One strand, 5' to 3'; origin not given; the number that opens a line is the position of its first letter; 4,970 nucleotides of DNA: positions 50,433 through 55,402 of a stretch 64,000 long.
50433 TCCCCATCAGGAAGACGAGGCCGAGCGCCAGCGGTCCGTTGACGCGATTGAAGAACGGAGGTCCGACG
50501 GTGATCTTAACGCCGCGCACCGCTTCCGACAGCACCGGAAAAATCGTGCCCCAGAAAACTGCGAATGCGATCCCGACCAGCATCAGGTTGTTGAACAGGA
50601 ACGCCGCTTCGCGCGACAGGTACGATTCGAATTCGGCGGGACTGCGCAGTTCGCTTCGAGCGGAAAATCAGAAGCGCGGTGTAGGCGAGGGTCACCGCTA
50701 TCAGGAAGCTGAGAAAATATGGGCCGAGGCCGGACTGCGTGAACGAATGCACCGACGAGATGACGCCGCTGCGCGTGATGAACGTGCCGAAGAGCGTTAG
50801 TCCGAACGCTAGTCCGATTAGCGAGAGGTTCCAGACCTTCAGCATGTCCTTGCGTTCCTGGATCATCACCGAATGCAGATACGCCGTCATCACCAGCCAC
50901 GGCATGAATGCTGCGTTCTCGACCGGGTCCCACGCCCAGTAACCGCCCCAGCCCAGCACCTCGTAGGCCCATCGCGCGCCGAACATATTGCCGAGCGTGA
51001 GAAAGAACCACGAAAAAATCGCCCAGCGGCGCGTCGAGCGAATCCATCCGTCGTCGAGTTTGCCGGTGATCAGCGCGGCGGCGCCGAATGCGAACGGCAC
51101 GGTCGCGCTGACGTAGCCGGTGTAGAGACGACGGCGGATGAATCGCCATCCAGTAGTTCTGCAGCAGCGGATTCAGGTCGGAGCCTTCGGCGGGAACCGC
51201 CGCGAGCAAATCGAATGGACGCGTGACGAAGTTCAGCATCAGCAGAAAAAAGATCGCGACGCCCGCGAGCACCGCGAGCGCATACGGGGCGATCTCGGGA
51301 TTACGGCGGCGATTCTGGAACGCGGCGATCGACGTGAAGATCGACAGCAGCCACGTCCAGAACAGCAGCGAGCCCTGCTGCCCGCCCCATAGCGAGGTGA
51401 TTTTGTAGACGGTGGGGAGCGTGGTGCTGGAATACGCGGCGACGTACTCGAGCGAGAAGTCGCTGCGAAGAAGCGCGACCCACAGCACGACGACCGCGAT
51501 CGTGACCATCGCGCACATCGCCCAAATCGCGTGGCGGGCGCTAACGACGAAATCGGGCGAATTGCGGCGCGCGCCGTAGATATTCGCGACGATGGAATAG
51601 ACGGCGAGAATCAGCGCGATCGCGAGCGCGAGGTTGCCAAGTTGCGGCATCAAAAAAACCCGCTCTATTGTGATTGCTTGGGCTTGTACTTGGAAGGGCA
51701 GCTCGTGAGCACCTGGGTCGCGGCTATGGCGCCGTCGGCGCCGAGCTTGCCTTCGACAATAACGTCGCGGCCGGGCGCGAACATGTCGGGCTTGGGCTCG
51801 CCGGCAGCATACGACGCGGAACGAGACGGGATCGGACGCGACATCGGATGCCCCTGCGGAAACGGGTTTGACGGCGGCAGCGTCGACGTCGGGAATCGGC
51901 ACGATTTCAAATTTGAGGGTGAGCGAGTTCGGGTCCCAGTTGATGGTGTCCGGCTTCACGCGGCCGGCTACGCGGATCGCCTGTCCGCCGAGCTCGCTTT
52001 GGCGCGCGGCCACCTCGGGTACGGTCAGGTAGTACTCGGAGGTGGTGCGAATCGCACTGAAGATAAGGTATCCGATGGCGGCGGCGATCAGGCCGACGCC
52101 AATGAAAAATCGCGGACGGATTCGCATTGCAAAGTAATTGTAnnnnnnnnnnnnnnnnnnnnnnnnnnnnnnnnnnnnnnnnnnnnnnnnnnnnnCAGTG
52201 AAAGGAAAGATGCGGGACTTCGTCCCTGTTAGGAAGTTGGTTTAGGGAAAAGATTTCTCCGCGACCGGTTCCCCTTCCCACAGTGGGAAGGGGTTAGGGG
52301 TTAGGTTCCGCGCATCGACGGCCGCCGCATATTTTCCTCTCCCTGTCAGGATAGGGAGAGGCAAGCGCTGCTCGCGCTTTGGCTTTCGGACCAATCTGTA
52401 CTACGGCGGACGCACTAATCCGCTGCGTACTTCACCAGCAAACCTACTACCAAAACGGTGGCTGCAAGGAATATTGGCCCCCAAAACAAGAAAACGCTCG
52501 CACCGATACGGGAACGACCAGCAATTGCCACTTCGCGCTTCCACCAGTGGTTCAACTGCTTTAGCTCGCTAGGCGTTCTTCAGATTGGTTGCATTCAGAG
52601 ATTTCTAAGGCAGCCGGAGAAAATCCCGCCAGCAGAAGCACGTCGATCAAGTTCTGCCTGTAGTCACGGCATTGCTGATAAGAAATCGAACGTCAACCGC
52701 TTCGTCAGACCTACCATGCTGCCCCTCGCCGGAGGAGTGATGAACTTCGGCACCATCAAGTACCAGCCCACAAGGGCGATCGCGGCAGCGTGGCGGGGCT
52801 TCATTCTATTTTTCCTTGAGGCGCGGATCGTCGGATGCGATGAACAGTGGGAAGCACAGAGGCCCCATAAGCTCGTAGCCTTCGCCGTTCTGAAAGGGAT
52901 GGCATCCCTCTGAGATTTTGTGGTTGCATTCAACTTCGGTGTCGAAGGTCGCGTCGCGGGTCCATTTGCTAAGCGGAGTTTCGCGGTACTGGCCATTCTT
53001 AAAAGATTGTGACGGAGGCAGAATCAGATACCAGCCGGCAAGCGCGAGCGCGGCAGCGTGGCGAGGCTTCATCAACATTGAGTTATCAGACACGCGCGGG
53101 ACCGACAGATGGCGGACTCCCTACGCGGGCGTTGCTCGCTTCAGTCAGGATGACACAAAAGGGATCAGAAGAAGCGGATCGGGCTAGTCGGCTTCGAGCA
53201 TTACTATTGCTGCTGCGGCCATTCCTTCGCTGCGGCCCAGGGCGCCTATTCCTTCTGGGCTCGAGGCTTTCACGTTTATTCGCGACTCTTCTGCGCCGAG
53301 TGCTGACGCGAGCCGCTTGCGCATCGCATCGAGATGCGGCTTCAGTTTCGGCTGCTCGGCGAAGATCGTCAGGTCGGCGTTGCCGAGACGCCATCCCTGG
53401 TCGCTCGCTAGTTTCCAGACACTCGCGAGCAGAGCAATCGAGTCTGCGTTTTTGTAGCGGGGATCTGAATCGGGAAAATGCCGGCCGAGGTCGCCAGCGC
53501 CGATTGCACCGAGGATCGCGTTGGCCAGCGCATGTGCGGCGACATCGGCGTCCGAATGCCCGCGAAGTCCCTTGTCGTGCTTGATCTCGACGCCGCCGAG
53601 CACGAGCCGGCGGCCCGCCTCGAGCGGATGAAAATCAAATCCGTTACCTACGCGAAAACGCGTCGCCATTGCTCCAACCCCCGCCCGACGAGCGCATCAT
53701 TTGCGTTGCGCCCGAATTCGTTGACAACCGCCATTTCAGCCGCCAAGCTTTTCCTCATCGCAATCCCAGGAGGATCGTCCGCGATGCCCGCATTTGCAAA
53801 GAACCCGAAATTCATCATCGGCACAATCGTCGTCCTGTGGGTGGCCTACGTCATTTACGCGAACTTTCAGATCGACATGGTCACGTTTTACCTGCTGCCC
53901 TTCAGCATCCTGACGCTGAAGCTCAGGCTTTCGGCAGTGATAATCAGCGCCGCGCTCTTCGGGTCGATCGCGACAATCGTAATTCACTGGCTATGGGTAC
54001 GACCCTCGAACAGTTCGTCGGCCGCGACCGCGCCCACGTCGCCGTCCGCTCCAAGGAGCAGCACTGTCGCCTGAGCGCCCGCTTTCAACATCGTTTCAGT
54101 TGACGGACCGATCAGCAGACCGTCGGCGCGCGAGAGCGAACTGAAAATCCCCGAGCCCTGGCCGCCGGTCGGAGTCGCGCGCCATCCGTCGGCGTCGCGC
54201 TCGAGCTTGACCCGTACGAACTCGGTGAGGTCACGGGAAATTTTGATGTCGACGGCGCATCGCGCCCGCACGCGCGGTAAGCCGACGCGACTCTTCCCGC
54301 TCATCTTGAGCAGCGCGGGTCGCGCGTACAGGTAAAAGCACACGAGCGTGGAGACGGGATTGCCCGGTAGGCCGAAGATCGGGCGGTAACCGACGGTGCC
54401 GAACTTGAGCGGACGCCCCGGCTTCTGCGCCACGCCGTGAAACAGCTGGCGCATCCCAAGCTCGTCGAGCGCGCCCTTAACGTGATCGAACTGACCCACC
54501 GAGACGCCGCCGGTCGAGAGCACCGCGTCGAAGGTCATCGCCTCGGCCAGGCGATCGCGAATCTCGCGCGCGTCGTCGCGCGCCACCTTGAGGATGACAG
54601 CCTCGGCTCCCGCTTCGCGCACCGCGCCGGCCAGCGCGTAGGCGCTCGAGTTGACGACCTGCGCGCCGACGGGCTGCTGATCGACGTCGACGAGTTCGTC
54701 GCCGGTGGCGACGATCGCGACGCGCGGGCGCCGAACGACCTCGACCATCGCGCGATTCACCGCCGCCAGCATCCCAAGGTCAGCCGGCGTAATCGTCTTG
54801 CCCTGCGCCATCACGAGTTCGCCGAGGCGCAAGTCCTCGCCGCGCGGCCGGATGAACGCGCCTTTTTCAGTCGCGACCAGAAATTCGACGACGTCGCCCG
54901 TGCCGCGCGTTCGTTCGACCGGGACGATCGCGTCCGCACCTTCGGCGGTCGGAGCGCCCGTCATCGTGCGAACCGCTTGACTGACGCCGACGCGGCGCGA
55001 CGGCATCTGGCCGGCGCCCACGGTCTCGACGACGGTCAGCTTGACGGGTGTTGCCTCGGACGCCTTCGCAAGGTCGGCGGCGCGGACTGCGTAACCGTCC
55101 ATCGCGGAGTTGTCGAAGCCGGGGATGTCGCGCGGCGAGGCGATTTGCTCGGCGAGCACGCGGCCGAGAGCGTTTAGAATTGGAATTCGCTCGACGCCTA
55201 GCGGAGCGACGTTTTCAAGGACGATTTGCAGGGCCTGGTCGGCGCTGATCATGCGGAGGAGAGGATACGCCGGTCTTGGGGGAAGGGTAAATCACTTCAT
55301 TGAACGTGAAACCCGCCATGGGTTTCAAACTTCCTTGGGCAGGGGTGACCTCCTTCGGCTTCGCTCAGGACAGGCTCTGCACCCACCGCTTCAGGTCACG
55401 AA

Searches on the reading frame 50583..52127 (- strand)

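Call 12: search_protein_families(library=pfam, proteins=[window:50583-52127:-], max_evalue=0.01)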
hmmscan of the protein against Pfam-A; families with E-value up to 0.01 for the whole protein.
window:50583-52127:- (514 aa): 2 families
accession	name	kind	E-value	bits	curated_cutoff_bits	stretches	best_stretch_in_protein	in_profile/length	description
PF01578.25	Cytochrom_C_asm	-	5.8e-11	42.9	29.9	1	248-335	2-80/212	Cytochrome C assembly protein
PF03100.22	CcmE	-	6.4e-07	30.1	24.6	1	31-76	2-47/99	CcmE domain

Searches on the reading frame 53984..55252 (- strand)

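Call 12: search_protein_families(library=pfam, proteins=[window:53984-55252:-], max_evalue=0.01)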
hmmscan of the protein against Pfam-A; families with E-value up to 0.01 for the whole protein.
window:53984-55252:- (422 aa): 3 families
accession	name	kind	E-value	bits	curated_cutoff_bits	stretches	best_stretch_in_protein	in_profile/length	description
PF03453.22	MoeA_N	-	5.6e-45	153.3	30.8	1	2-165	1-159/160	MoeA N-terminal region (domain I and II)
PF00994.29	MoCF_biosynth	-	1.1e-29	103.4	26.6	1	179-315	1-143/144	Probable molybdopterin binding domain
PF03454.20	MoeA_C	-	3.6e-16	59.6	22.1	1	329-400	1-72/72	MoeA C-terminal region (domain IV)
